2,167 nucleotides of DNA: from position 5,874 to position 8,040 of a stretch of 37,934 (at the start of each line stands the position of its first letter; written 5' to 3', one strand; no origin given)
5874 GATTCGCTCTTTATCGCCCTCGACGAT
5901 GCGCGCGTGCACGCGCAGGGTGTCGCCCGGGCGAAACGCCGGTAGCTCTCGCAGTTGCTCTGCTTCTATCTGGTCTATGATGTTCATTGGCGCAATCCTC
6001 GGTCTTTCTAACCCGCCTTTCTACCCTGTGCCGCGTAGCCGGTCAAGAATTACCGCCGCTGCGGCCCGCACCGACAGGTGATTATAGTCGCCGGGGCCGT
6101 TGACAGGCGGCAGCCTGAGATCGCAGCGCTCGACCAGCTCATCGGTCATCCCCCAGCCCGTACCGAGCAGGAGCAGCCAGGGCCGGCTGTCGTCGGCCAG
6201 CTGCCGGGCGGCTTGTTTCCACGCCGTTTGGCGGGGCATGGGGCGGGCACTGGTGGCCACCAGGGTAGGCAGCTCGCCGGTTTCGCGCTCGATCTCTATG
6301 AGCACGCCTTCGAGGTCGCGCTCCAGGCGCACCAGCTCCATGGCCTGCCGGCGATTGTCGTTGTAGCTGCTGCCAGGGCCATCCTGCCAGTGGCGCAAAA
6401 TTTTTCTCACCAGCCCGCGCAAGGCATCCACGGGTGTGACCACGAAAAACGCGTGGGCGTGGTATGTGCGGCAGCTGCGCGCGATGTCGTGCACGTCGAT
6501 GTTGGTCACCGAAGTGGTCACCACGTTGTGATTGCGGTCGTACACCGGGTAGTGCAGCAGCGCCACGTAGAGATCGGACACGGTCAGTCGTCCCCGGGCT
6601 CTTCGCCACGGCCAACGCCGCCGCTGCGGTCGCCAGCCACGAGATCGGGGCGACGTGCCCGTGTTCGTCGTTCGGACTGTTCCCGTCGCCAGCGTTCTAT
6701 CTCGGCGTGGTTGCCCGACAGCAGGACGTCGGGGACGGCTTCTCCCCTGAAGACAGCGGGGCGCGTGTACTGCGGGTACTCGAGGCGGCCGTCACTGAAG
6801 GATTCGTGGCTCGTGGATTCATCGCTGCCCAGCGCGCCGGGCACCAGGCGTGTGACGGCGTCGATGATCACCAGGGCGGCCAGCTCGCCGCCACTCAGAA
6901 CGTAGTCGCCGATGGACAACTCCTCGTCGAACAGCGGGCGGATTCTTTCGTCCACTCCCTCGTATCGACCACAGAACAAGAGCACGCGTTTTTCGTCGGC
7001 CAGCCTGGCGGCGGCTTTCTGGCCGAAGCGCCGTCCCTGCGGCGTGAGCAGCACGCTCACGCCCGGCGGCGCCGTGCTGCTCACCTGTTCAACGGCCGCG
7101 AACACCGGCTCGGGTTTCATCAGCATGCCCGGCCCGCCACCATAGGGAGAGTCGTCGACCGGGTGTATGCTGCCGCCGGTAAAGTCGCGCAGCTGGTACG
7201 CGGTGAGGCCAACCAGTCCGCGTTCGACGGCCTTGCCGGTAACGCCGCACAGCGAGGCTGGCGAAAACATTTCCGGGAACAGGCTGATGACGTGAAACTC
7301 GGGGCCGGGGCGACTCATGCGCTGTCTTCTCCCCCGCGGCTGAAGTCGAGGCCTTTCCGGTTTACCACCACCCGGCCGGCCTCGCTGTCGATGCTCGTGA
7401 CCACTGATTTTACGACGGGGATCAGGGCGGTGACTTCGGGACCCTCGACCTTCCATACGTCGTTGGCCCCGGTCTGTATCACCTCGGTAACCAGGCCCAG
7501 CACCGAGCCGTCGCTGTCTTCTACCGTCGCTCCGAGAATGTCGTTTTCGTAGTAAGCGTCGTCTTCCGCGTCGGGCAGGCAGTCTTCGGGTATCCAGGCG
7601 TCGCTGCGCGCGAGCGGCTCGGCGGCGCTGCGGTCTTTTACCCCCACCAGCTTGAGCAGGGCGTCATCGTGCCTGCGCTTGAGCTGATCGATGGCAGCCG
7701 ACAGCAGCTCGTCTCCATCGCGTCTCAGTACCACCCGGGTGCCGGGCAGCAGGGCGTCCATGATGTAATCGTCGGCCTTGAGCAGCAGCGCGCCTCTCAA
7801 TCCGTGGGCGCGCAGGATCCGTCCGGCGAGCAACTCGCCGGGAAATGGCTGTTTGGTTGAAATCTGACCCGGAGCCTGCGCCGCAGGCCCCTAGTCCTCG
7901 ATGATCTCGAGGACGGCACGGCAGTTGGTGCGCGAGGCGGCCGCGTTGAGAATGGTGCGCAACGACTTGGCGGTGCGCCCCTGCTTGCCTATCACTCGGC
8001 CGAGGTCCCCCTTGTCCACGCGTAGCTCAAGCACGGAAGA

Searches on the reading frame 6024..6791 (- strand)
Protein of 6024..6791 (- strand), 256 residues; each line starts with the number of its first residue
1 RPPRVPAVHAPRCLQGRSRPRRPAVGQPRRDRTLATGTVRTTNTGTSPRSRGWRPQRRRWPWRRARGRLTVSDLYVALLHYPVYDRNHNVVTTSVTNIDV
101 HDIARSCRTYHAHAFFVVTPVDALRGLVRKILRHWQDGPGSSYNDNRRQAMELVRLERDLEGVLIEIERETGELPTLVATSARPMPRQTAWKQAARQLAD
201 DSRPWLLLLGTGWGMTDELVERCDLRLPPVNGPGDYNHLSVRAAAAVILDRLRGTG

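Call 17: search_protein_families(library=pfam, proteins=[window:6024-6791:-], max_evalue=0.0001)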
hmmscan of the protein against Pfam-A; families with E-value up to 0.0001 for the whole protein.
window:6024-6791:- (256 aa): 1 family
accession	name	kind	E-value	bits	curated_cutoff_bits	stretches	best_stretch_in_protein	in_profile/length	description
PF09936.14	Methyltrn_RNA_4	-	1.1e-71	240.9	22.6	1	74-253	2-181/182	SAM-dependent RNA methyltransferase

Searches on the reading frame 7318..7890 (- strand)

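Call 17: search_protein_families(library=pfam, proteins=[window:7318-7890:-], max_evalue=0.0001)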
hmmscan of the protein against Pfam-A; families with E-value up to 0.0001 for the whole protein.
window:7318-7890:- (191 aa): 3 families
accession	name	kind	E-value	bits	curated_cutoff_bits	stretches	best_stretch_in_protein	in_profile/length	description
PF24986.1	PRC_RimM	-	1.1e-11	44.7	27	1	116-176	2-63/69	RimM PRC barrel domain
PF01782.24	RimM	-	1.7e-10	41.5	23.5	1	22-103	2-83/84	RimM N-terminal domain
PF05239.21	PRC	-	1.2e-07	32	21.2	1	111-178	2-73/78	PRC-barrel domain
